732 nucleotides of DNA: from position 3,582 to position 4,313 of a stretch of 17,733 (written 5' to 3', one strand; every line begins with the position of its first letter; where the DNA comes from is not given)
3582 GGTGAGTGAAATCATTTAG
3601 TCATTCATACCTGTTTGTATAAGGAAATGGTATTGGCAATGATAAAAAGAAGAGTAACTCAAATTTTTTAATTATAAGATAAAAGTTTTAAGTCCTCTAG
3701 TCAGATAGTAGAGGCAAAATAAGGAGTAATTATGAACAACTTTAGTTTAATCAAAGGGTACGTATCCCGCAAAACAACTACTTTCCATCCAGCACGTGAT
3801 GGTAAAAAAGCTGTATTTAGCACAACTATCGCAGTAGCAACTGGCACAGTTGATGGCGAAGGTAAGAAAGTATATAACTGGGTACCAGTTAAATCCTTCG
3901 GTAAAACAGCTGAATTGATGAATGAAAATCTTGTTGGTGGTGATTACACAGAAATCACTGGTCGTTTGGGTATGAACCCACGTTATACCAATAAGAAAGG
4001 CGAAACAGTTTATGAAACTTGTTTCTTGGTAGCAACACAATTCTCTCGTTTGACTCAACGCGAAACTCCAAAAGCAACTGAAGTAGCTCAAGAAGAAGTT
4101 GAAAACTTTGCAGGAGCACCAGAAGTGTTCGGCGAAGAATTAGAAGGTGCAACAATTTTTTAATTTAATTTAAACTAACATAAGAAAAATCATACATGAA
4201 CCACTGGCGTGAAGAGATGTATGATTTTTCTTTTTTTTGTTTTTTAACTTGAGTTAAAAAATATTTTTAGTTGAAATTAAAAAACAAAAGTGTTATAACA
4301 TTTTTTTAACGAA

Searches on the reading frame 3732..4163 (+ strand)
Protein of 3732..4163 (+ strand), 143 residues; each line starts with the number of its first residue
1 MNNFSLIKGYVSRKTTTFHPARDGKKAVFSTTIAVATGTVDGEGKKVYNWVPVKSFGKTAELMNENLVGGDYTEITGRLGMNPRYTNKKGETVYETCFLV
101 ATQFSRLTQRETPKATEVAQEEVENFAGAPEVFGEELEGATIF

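Call 14: search_protein_families(library=pfam, proteins=[window:3732-4163:+], max_evalue=0.01)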
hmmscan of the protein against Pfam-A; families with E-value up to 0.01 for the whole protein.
window:3732-4163:+ (143 aa): 1 family
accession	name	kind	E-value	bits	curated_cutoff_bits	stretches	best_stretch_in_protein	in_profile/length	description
PF00436.31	SSB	-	3e-07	30.9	26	1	25-97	22-95/104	Single-strand binding protein family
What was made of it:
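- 3732..4163 (+): ssb gene, the downstream cistron. Pfam SSB (PF00436), E = 3e-7 (call 14).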

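Call 15: search_dna_similar(query=window:3732-4160:+, collection=phages, mode=protein, max_rows=25)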
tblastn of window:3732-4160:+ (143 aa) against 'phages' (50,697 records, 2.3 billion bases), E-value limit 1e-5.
No match.

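Call 17: find_related_loci(query=window:3732-4160:+, collection=viral_contigs, flank=4000)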
Query window:3732-4160:+ (143 aa) in viral_contigs; peptide patterns used: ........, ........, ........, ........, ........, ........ (x = any residue, [..] = any of these).
14 stretches matched a pattern; 7 encode a relative of the query (tblastn E <= 1e-3); 7 distinct loci.
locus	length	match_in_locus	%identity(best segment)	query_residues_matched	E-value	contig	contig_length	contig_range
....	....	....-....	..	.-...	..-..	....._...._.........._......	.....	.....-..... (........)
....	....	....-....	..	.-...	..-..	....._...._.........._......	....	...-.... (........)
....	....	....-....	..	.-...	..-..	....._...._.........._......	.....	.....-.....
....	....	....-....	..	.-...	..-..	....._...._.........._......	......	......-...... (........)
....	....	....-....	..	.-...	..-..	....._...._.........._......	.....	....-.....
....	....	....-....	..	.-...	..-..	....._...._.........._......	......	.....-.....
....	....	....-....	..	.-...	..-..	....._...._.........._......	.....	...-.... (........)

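Call 23: find_homologous_proteins(query=window:3732-4160:+, max_evalue=0.00001)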
Query window:3732-4160:+ (143 aa): 72 proteins with E <= 0.00001 among 83 candidates.
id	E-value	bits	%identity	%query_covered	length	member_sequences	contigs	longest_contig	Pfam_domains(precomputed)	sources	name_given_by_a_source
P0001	6.5e-89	313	100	100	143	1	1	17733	PF00436.32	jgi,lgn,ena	-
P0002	1.9e-88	311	99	100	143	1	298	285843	PF00436.32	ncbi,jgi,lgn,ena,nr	jgi:single-strand binding family protein|nr:MAG TPA: Single strand binding protein [Caudoviricetes s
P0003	2.4e-88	311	99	100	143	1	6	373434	PF00436.32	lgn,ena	-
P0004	2.4e-88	311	99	100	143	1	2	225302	PF00436.32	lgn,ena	-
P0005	2.4e-88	311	99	100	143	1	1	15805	PF00436.32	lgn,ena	-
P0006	2.4e-88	311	99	100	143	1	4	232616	PF00436.32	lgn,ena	-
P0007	3.0e-88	310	99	100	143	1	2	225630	PF00436.32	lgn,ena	-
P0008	3.9e-88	310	99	100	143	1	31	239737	PF00436.32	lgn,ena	-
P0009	4.9e-88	310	98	100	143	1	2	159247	PF00436.32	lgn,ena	-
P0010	5.1e-88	310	99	100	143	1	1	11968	PF00436.32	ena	-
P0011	6.8e-88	309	99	100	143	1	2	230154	PF00436.32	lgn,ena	-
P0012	7.1e-88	309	99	100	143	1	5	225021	PF00436.32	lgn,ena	-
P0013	7.1e-88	309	99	100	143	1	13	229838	PF00436.32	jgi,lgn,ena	jgi:single-strand binding family protein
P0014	7.1e-88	309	99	100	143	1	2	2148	PF00436.32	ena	-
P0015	8.0e-88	309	99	100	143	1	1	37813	PF00436.32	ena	-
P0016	8.2e-88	309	99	100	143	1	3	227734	PF00436.32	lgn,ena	-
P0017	8.2e-88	309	99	100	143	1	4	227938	PF00436.32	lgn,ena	-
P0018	8.4e-88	309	99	100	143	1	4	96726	PF00436.32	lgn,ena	-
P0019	8.4e-88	309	99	100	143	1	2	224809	PF00436.32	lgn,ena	-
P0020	8.7e-88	309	99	100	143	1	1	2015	PF00436.32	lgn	-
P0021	8.7e-88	309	99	100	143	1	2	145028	PF00436.32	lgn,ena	-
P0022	8.7e-88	309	99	100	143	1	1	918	PF00436.32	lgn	-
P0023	8.7e-88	309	99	100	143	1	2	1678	PF00436.32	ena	-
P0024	9.3e-88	309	99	100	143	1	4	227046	PF00436.32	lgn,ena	-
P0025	1.0e-87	309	99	100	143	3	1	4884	PF00436.32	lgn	-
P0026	1.0e-87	309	99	100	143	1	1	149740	PF00436.32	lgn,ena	-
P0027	1.0e-87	309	99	100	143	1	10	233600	PF00436.32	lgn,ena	-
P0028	1.1e-87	309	98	100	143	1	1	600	PF00436.32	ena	-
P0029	1.1e-87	309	99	100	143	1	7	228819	PF00436.32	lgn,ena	-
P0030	1.2e-87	308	99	100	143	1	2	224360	PF00436.32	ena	-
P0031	1.2e-87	308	99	100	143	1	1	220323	PF00436.32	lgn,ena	-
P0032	1.2e-87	308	99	100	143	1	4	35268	PF00436.32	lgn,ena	-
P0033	1.4e-87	308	99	100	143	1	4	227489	PF00436.32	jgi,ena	jgi:single-strand binding family protein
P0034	1.4e-87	308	98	100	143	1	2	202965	PF00436.32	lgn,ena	-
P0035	1.5e-87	308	99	100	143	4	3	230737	PF00436.32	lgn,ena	-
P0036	1.6e-87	308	99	100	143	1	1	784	PF00436.32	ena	-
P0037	1.6e-87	308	98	100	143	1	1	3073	PF00436.32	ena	-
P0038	2.5e-87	307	98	100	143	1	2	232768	PF00436.32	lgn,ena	-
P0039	2.6e-87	307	99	100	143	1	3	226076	PF00436.32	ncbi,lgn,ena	-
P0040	2.8e-87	307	99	100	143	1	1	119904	PF00436.32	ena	-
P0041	2.8e-87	307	99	100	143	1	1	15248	PF00436.32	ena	-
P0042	2.9e-87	307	99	100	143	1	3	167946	PF00436.32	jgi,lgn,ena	jgi:single-strand binding family protein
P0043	2.9e-87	307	99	100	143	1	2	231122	PF00436.32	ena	-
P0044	3.0e-87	307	98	100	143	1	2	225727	PF00436.32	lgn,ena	-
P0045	3.6e-87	307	98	100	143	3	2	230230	PF00436.32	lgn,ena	-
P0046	3.7e-87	307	98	100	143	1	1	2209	PF00436.32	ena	-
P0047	4.5e-87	307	98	100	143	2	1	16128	PF00436.32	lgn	-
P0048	4.8e-87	307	99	100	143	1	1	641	PF00436.32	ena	-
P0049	5.9e-87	306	98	100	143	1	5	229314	PF00436.32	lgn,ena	-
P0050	5.9e-87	306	98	100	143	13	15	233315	PF00436.32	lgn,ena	-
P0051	7.3e-87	306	97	100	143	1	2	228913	PF00436.32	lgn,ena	-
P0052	1.2e-86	305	98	100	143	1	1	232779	PF00436.32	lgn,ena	-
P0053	1.5e-86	305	98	100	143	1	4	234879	PF00436.32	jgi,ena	jgi:single-strand binding family protein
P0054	1.8e-86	305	98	100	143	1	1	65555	PF00436.32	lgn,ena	-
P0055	2.4e-86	304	97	100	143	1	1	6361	PF00436.32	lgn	-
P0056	5.8e-86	303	98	100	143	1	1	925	PF00436.32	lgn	-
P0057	3.9e-84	297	93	100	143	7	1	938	PF00436.32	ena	-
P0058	1.8e-83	295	95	100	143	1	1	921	PF00436.32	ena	-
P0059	3.0e-83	294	92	100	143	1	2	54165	PF00436.32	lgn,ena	-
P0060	1.7e-78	279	91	100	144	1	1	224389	PF00436.32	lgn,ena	-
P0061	5.4e-78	277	90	100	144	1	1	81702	PF00436.32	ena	-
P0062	3.9e-77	274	91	100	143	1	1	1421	PF00436.32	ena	-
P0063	3.8e-74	265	84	100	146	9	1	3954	PF00436.32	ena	-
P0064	8.7e-71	254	80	100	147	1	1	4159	PF00436.32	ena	-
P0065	7.7e-70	251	82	100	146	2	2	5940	PF27337.1,PF00436.32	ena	-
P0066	1.2e-67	244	82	94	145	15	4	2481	PF00436.32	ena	-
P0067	7.4e-57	209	71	94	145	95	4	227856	PF00436.32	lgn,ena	-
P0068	2.2e-30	123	53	80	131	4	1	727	PF00436.32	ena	-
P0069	5.0e-30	122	55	80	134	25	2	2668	PF00436.32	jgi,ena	jgi:gp52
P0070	6.0e-30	122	55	78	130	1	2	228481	PF00436.32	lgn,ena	-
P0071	1.7e-29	120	55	78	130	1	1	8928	PF00436.32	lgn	-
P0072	2.4e-28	116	52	87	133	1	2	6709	PF00436.32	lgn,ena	-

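Call 25: find_encoding_contigs(protein=P0067, flank=6000, max_places=3)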
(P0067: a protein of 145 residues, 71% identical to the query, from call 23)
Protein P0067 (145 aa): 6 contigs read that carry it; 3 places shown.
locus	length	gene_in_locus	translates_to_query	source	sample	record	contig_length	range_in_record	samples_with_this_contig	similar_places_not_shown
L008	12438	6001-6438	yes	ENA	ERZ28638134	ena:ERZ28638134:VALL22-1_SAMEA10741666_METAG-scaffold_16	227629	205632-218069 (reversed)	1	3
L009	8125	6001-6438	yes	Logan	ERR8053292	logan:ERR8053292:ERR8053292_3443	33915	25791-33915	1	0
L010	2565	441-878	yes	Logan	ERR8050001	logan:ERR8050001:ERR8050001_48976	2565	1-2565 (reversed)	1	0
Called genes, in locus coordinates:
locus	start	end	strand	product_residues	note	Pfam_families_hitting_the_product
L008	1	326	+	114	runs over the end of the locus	-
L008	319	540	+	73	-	-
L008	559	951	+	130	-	-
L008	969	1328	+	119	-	-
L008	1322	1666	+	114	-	-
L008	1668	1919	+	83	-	-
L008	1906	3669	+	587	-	PF05658:YadA_head (faint), PF05662:YadA_stalk, PF03895:YadA_anchor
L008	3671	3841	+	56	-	-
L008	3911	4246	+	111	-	-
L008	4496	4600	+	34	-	-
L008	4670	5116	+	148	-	-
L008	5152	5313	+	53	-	-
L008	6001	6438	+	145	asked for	PF00436:SSB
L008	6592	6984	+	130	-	-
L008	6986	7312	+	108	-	-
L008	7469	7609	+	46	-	-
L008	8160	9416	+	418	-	PF01385:OrfB_IS605, PF07282:Cas12f1-like_TNB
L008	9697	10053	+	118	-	-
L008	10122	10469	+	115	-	-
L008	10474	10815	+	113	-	-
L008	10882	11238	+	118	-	-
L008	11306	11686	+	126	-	-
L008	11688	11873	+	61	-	-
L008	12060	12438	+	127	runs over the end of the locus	-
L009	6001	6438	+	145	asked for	PF00436:SSB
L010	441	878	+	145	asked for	PF00436:SSB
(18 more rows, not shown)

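Call 26: find_encoding_contigs(protein=P0060, flank=6000, max_places=2)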
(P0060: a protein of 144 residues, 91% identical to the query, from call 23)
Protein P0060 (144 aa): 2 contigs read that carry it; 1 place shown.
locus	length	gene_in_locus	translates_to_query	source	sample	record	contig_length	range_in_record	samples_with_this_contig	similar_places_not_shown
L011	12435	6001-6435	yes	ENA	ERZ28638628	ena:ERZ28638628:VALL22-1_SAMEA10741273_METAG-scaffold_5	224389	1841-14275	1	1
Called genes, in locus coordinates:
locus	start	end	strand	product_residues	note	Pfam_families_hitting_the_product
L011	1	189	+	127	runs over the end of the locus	-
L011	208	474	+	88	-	-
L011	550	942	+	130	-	-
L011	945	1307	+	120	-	-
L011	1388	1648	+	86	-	-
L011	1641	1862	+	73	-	-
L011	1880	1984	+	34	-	-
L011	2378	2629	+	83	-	-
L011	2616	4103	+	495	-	PF05662:YadA_stalk, PF03895:YadA_anchor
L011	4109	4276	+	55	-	-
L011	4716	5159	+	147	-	-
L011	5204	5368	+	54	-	-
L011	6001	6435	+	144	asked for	PF00436:SSB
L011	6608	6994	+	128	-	-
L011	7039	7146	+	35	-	-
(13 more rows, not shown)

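Call 27: find_encoding_contigs(protein=P0065, flank=6000, max_places=2)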
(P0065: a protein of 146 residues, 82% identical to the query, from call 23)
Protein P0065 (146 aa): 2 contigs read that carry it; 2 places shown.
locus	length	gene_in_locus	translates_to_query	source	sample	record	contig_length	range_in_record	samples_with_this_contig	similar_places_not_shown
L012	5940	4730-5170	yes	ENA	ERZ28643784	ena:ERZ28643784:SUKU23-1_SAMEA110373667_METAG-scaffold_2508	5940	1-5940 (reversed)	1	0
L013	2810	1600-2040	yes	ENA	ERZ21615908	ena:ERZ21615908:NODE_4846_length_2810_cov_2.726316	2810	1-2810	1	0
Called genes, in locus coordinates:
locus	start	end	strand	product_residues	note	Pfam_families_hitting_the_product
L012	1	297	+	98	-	?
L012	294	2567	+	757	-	PF05658:YadA_head (weak), PF05662:YadA_stalk, PF03895:YadA_anchor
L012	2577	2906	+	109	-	-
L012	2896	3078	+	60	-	-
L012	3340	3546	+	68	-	PF12844:HTH_19 (weak)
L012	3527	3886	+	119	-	-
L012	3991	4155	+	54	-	-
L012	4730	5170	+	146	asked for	PF00436:SSB, PF27337:YorF (faint)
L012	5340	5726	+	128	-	-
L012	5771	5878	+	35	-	-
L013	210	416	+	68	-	PF12844:HTH_19 (weak)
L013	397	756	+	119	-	-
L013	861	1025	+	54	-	-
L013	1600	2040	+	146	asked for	PF00436:SSB, PF27337:YorF (faint)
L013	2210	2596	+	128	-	-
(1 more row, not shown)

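Call 29: find_encoding_contigs(protein=P0063, flank=6000, max_places=2)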
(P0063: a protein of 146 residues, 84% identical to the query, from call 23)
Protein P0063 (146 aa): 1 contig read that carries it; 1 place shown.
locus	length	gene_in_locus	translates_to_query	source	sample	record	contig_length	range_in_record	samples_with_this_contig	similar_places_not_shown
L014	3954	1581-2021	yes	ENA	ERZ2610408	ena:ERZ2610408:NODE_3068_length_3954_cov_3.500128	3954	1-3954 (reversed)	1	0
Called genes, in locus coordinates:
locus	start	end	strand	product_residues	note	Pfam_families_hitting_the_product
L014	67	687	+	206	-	-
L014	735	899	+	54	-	-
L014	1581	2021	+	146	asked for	PF00436:SSB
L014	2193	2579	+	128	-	-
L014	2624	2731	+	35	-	-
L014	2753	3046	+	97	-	-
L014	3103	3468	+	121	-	-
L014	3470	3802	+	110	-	-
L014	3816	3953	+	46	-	?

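Call 30: find_encoding_contigs(protein=P0064, flank=6000, max_places=2)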
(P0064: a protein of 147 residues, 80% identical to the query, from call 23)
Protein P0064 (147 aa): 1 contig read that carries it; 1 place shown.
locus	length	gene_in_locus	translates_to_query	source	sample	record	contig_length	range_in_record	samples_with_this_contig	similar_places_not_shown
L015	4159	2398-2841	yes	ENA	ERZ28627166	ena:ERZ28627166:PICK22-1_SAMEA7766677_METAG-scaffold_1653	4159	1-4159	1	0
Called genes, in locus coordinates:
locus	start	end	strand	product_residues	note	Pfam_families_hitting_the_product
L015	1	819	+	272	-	?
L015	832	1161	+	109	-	-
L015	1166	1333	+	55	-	-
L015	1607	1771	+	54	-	-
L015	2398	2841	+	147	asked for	PF00436:SSB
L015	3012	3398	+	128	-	-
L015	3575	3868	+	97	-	-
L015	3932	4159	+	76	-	?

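Call 31: find_encoding_contigs(protein=P0061, flank=6000, max_places=2)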
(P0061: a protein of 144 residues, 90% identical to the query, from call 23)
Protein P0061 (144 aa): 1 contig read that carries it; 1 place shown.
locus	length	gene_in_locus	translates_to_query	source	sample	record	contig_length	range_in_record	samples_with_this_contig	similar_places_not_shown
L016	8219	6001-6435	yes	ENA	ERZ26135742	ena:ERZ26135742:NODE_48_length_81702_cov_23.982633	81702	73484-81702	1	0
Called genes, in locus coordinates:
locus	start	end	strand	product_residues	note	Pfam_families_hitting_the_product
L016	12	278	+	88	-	-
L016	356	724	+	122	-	-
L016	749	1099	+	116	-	-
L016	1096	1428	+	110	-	-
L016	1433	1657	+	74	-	-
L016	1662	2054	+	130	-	-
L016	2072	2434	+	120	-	-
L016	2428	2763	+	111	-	-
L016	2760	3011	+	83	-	-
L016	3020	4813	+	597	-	PF05658:YadA_head (weak), PF05662:YadA_stalk, PF03895:YadA_anchor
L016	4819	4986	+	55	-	-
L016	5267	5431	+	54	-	-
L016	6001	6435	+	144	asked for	PF00436:SSB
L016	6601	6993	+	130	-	-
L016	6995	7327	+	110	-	-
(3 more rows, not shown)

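Call 32: find_encoding_contigs(protein=P0070, flank=8000, max_places=2)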
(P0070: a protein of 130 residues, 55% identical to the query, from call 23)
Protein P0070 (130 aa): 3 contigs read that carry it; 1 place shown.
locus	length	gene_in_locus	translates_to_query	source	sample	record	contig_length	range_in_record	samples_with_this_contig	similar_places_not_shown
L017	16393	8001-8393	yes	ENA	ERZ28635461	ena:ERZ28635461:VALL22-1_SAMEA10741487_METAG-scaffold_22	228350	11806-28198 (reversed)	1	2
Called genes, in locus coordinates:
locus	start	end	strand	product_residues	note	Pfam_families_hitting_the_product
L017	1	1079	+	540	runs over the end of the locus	-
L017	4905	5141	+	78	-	-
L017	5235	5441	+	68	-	-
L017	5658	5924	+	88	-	-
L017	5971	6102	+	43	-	-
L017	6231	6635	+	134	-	-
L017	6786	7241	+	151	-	-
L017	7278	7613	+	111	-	-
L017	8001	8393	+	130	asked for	PF00436:SSB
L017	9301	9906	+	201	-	PF06908:YpsA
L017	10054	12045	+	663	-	-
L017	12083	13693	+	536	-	-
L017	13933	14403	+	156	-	-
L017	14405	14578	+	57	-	-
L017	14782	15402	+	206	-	PF01381:HTH_3 (weak), PF12844:HTH_19 (weak)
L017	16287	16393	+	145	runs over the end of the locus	PF00436:SSB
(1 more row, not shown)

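Call 86: find_encoding_contigs(protein=P0059, flank=3000, max_places=2)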
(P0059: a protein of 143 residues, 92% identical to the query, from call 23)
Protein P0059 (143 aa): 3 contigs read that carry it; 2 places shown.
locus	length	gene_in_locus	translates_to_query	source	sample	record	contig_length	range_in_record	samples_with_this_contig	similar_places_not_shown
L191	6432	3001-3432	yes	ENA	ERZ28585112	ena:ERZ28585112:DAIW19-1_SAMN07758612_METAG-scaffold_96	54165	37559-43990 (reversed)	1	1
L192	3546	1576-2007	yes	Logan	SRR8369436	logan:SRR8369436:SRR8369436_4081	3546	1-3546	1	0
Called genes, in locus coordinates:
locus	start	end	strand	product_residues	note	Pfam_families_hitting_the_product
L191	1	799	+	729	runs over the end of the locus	PF05658:YadA_head (faint), PF05662:YadA_stalk, PF03895:YadA_anchor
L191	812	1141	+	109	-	-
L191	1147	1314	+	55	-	-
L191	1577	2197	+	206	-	PF01381:HTH_3 (weak), PF12844:HTH_19 (weak)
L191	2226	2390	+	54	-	-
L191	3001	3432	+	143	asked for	PF00436:SSB (weak)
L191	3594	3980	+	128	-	-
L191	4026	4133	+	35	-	-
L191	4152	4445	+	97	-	-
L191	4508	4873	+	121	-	-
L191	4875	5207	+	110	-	-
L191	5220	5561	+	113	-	-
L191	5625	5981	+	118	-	-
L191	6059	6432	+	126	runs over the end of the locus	-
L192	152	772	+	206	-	PF01381:HTH_3 (weak), PF12844:HTH_19 (weak)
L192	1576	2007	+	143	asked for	PF00436:SSB (weak)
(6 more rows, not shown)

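Call 87: find_encoding_contigs(protein=P0066, flank=3000, max_places=4)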
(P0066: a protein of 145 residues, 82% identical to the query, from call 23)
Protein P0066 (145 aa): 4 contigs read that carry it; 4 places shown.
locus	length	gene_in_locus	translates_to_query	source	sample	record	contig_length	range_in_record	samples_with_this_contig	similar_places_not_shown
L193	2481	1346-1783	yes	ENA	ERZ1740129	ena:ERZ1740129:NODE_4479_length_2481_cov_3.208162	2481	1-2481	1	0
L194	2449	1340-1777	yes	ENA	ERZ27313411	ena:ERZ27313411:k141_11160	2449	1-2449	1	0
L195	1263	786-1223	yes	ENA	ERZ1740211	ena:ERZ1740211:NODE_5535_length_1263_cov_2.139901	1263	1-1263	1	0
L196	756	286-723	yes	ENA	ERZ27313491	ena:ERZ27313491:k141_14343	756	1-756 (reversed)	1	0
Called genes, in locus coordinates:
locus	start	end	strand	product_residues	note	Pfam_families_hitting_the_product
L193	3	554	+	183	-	?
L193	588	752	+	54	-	-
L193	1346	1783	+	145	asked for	PF00436:SSB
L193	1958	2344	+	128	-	-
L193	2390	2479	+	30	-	?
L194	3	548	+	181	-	?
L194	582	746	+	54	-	-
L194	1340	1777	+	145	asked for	PF00436:SSB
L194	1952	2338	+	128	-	-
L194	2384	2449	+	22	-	?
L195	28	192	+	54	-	-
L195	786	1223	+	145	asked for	PF00436:SSB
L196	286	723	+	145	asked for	PF00436:SSB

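Call 88: find_encoding_contigs(protein=P0072, flank=3000, max_places=2)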
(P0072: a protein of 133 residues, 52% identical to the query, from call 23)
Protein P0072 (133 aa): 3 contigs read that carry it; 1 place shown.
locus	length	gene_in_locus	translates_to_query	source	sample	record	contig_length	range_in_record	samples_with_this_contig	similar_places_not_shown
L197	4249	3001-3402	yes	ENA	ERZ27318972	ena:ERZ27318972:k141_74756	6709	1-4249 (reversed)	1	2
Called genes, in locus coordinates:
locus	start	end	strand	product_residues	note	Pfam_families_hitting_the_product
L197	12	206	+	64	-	-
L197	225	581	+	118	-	-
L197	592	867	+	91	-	-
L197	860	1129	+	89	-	-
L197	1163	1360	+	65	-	-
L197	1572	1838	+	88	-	-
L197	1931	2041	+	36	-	-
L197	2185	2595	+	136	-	-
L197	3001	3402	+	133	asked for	PF00436:SSB (weak)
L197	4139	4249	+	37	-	?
